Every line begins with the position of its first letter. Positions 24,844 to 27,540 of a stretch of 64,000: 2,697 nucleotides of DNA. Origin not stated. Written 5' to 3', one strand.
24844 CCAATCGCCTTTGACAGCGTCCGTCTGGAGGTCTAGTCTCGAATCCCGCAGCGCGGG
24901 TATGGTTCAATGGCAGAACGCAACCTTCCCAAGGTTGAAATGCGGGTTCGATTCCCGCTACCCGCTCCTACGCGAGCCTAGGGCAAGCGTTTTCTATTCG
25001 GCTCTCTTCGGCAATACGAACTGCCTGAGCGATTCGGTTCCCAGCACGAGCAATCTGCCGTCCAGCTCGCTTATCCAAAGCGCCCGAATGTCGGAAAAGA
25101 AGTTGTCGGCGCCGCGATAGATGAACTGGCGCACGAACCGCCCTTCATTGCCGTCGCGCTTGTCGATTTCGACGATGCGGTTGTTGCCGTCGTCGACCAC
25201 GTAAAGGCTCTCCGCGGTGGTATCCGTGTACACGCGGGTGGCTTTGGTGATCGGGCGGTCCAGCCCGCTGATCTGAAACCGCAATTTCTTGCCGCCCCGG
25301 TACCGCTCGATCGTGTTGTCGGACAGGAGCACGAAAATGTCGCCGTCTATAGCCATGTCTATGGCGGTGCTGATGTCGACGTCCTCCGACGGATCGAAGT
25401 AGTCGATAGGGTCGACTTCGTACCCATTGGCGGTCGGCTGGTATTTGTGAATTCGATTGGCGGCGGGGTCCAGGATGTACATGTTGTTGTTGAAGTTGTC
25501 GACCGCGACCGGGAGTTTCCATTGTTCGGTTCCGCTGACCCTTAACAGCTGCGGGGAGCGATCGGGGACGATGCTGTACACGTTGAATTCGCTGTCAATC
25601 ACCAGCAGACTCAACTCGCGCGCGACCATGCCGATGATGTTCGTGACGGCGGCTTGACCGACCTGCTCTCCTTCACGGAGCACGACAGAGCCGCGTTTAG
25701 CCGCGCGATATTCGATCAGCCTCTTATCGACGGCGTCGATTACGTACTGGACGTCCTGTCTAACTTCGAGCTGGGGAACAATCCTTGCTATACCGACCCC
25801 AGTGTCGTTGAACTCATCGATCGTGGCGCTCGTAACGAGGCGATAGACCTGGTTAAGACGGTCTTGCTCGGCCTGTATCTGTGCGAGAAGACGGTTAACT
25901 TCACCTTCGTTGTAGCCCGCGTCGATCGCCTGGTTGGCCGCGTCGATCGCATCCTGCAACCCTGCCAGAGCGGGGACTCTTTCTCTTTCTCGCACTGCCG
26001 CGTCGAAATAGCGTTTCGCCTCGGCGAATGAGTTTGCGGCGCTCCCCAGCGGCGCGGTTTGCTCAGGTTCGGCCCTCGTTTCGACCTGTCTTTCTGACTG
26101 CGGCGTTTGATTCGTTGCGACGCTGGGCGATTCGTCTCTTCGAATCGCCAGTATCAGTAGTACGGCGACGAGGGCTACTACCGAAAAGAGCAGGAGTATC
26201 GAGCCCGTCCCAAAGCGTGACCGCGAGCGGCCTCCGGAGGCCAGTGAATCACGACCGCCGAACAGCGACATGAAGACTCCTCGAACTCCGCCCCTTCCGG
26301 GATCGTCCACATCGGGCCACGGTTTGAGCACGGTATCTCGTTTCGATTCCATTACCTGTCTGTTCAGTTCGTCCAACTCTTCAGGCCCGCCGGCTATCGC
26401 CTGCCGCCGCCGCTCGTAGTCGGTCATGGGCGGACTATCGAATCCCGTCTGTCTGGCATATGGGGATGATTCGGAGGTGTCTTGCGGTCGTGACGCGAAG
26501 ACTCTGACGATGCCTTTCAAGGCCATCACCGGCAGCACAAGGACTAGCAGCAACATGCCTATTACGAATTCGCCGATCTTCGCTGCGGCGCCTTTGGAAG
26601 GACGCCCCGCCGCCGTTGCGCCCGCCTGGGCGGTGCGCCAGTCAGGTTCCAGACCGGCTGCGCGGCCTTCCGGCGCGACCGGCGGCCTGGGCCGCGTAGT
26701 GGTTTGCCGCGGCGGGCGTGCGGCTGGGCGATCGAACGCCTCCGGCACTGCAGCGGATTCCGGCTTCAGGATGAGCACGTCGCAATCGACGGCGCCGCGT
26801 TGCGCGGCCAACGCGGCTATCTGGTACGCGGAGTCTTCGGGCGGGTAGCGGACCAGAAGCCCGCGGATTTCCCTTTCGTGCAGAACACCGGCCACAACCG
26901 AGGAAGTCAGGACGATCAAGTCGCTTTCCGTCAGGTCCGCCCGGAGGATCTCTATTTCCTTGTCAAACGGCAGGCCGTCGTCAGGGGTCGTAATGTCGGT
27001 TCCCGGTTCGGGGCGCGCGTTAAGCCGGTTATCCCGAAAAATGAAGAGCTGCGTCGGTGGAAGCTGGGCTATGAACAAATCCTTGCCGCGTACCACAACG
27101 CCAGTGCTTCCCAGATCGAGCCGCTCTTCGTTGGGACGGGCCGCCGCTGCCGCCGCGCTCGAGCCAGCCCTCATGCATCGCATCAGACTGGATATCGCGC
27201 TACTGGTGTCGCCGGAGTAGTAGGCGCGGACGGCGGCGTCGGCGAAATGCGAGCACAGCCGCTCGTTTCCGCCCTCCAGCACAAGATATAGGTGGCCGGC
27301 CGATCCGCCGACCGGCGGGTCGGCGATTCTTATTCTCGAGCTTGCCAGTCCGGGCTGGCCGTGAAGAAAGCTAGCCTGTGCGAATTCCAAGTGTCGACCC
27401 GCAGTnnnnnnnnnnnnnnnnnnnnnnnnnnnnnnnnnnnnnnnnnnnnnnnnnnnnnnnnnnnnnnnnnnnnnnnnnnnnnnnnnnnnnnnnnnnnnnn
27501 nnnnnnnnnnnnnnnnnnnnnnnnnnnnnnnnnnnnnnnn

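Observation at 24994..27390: Large membrane protein combining a probably inactive PP2C-like cytoplasmic domain with a periplasmic NHL beta-propeller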

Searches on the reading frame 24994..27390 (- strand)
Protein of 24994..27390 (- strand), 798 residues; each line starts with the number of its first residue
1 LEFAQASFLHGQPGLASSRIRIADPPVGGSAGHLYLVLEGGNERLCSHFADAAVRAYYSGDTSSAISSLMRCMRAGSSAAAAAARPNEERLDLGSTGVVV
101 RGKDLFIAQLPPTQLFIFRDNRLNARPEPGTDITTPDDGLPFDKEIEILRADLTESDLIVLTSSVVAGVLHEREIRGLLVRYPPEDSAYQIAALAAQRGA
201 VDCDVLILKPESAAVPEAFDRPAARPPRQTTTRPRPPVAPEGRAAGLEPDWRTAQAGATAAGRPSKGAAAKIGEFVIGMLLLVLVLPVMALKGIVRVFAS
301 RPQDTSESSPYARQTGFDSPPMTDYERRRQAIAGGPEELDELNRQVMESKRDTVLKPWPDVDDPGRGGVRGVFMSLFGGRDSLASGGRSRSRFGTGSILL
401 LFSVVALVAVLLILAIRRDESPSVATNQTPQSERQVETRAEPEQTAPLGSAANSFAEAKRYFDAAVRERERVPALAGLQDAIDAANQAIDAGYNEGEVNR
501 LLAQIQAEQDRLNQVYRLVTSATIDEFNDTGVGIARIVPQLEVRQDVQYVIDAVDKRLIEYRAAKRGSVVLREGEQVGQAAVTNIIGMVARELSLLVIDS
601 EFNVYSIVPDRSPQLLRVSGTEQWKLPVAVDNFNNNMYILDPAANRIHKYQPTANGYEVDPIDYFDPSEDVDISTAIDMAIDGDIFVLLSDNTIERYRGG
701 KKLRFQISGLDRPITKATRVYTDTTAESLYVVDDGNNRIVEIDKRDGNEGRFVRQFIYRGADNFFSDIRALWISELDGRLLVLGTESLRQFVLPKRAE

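Call 5: search_protein_families(library=pfam, proteins=[window:24994-27390:-], max_evalue=10)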
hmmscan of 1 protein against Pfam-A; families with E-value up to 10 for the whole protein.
window:24994-27390:- (798 aa): 0 families

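Call 6: search_protein_families(library=ncbifam, proteins=[window:24994-27390:-], max_evalue=10)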
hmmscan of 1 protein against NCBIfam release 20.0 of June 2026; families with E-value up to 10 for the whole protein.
window:24994-27390:- (798 aa): 0 families
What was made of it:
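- On PPM/PP2C phosphatases: No hit at E<=10 for this protein (calls 5, 6).
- Checked: The single sequence gives no Pfam or NCBIfam hit even at E<=10 (calls 5, 6).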

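Call 7: search_solved_structures(query=window:24994-27390:-, max_evalue=10, show_alignments=3)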
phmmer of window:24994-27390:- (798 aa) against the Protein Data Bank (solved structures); distinct sequences matched with E-value up to 10: 6.
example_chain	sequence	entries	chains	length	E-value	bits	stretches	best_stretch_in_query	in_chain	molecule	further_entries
3ww8_A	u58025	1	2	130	0.093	14.2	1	629-742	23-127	Pizza3 protein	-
4zcn_A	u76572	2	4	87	0.5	11.8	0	722-743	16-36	nvPizza2-S16S58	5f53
5chb_A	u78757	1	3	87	0.62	11.5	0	722-743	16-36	nvPizza2-S16H58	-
5i1y_A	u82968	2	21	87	0.63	11.5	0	722-743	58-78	nvPizz2a-H16S58 | nvPizza2-H16S58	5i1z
3ww7_A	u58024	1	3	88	0.97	10.9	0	723-743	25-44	Pizza2 protein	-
7dms_A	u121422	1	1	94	2.4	9.5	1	475-538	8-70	Fe(II)-binding effector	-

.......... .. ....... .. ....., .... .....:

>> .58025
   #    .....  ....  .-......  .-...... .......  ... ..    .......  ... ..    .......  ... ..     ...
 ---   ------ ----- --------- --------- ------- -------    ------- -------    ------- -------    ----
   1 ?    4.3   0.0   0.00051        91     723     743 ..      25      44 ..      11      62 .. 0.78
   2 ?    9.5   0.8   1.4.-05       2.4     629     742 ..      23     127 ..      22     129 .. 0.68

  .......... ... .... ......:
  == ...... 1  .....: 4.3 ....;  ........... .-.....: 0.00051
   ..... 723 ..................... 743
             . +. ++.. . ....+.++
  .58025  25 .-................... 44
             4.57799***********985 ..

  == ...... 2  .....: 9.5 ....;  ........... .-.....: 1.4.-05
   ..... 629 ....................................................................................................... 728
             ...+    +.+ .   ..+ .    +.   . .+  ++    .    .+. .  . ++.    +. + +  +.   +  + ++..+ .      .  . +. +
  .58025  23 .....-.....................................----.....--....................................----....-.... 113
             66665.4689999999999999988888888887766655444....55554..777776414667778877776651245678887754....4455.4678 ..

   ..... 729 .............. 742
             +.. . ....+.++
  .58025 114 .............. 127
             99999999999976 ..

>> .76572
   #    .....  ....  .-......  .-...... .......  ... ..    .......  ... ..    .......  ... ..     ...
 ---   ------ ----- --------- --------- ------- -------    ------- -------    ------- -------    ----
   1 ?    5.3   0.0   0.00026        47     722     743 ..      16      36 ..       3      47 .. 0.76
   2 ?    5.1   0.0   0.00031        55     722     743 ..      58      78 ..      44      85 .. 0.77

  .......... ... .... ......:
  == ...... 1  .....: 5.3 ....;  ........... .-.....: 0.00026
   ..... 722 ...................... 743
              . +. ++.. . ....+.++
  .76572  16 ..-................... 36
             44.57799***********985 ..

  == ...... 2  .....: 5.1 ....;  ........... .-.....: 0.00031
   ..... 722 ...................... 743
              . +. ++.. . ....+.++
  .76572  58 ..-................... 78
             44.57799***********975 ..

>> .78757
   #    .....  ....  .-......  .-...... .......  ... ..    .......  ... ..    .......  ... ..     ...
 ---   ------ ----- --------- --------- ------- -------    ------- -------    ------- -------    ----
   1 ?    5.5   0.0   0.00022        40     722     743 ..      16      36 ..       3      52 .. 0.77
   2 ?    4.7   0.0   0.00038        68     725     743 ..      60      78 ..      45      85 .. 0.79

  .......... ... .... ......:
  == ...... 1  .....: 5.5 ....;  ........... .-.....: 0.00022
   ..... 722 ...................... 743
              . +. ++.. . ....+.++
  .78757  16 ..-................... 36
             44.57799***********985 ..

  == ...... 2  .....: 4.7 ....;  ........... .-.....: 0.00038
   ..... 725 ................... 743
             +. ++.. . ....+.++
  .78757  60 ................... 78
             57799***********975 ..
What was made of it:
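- On NHL-repeat six-bladed beta-propellers: The single sequence gives only a weak Pizza hit (E=0.09, call 7) and no Pfam NHL hit (call 5).
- Tried and rejected: Single-sequence searches: Pfam, NCBIfam and PDB searches gave nothing useful (calls 5-7).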

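Call 8: find_homologous_proteins(query=window:24994-27390:-)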
Query window:24994-27390:- (798 aa): 10 proteins with E <= 0.001 among 8000 candidates.
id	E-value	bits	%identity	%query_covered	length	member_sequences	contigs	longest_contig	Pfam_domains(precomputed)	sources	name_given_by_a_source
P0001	0.0e+0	1703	97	100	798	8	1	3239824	-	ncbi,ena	-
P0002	0.0e+0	1590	91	100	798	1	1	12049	-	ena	-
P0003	0.0e+0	1514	87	100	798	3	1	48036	-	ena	-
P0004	0.0e+0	1476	84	100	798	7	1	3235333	-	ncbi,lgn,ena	-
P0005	0.0e+0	1414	82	100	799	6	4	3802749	-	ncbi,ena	-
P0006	0.0e+0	1219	72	100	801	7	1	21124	-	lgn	-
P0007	0.0e+0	1132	66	100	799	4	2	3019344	-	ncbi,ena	-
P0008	0.0e+0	1103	85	74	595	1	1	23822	-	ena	-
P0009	1.6e-275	934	56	100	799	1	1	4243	-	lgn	-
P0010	6.7e-271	919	70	80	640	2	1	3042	-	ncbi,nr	ncbi:MAG: hypothetical protein QF609_00320, partial [Gammaproteobacteria bacterium]|nr:hypothetical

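Call 11: find_related_loci(query=window:24994-27390:-, collection=genome_contigs, flank=10000)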
Query window:24994-27390:- (798 aa) in genome_contigs; peptide patterns used: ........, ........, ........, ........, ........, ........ (x = any residue, [..] = any of these).
139 stretches matched a pattern; 26 encode a relative of the query (tblastn E <= 1e-3); 25 distinct loci.
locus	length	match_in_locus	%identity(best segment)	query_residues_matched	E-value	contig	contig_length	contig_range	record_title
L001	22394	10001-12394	84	1-798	0e+0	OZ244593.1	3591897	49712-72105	MAG: Chloroflexota bacterium isolate 88f3a034-1e95-44e9-9cba-3f5f03d74490 genome assembly, chromosome: 1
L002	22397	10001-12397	81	1-798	0e+0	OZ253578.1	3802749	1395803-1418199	MAG: Chloroflexota bacterium isolate 48853afe-6264-4d68-b03e-03448b293cf5 genome assembly, chromosome: 1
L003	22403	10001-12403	71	1-798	0e+0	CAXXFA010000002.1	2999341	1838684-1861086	MAG: Chloroflexota bacterium isolate 89e1c7f9-7971-4734-96c6-435762dbc333 genome assembly, contig: contig_2, whole genom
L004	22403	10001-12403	66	1-798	0e+0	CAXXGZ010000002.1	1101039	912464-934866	MAG: Chloroflexota bacterium isolate 2d6b9f97-f50f-46fd-9931-9ea7ae414042 genome assembly, contig: contig_2, whole genom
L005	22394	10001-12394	96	1-798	0e+0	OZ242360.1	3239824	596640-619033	MAG: Chloroflexota bacterium isolate 96c89a91-56bf-49b9-8890-dc7aad1d8409 genome assembly, chromosome: 1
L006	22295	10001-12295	40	32-794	3e-152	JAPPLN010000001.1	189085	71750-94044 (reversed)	MAG: Chloroflexota bacterium isolate RHO3_bin_23 NODE_138_length_189085_cov_32.201952, whole genome shotgun sequence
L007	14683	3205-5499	40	32-794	7e-152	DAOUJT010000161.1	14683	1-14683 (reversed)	MAG TPA_asm: Chloroflexota bacterium isolate S34_278 k113_1117232, whole genome shotgun sequence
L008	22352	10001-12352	39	17-794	4e-149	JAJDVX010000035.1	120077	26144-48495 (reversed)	MAG: Chloroflexota bacterium isolate jk18x22bins.70 k141_154314, whole genome shotgun sequence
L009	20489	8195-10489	40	32-794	9e-149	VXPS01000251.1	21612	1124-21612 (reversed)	MAG: Chloroflexi bacterium isolate SB0662_bin_61 NODE_2295_length_21612_cov_30.897945, whole genome shotgun sequence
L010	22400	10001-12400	38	1-794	3e-147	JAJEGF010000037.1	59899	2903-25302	MAG: Chloroflexota bacterium isolate p16x44bins.42 k141_210303, whole genome shotgun sequence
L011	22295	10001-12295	40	32-794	2e-151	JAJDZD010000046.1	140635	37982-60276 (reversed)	MAG: Chloroflexota bacterium isolate jk18x40bins.16 k141_122001, whole genome shotgun sequence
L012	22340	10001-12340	38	17-794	9e-144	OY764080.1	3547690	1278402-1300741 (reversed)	MAG: Chloroflexota bacterium isolate a04a8705-9522-4335-bb9c-b9bb47e5c42e genome assembly, chromosome: 1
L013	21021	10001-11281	49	376-794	6e-116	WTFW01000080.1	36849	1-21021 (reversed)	MAG: Chloroflexi bacterium isolate CO36386bin_13 NODE_634_length_36849_cov_15.323123, whole genome shotgun sequence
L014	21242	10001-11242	50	390-794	2e-115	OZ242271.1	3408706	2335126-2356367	MAG: Chloroflexota bacterium isolate 28ccf5bf-4595-479e-bad6-f18457ce53ab genome assembly, chromosome: 1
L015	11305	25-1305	49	376-794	3e-115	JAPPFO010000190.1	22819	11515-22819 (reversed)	MAG: Chloroflexota bacterium isolate RHO1_bin_32 NODE_3743_length_22819_cov_5.113776, whole genome shotgun sequence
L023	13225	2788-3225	36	629-784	1e-19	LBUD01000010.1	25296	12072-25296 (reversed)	MAG: Parcubacteria group bacterium GW2011_GWA2_38_13 US74_C0010, whole genome shotgun sequence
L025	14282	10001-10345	35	636-756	1e-11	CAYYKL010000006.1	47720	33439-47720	MAG TPA_asm: uncultured Pseudomonadales bacterium isolate SRP192515_co2_10 genome assembly, contig: NODE_445_length_4772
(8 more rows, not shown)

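Call 20: find_homologous_proteins(query=A1, max_evalue=0.001)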
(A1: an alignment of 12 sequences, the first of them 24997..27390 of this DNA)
Query A1 (12 sequences) (798 aa, profile of the alignment): 12 proteins with E <= 0.001 among 8000 candidates.
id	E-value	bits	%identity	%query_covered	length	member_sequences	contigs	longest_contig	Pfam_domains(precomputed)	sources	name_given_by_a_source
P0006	0.0e+0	1155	72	100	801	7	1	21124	-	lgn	-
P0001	0.0e+0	1153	97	100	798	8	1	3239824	-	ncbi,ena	-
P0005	0.0e+0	1151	82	100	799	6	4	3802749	-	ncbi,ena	-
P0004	0.0e+0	1135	84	100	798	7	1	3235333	-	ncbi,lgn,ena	-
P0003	0.0e+0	1127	87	100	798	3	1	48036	-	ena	-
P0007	0.0e+0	1127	66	100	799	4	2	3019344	-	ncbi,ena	-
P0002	0.0e+0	1126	91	100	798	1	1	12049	-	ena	-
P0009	3.1e-275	934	56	100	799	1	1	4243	-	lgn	-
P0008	3.4e-247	841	85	74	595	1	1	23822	-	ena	-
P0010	1.6e-227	776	70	80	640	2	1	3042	-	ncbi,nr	ncbi:MAG: hypothetical protein QF609_00320, partial [Gammaproteobacteria bacterium]|nr:hypothetical 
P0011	6.6e-12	63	23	35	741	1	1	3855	-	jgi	jgi:hypothetical protein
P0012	1.1e-10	59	27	39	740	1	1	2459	-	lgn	-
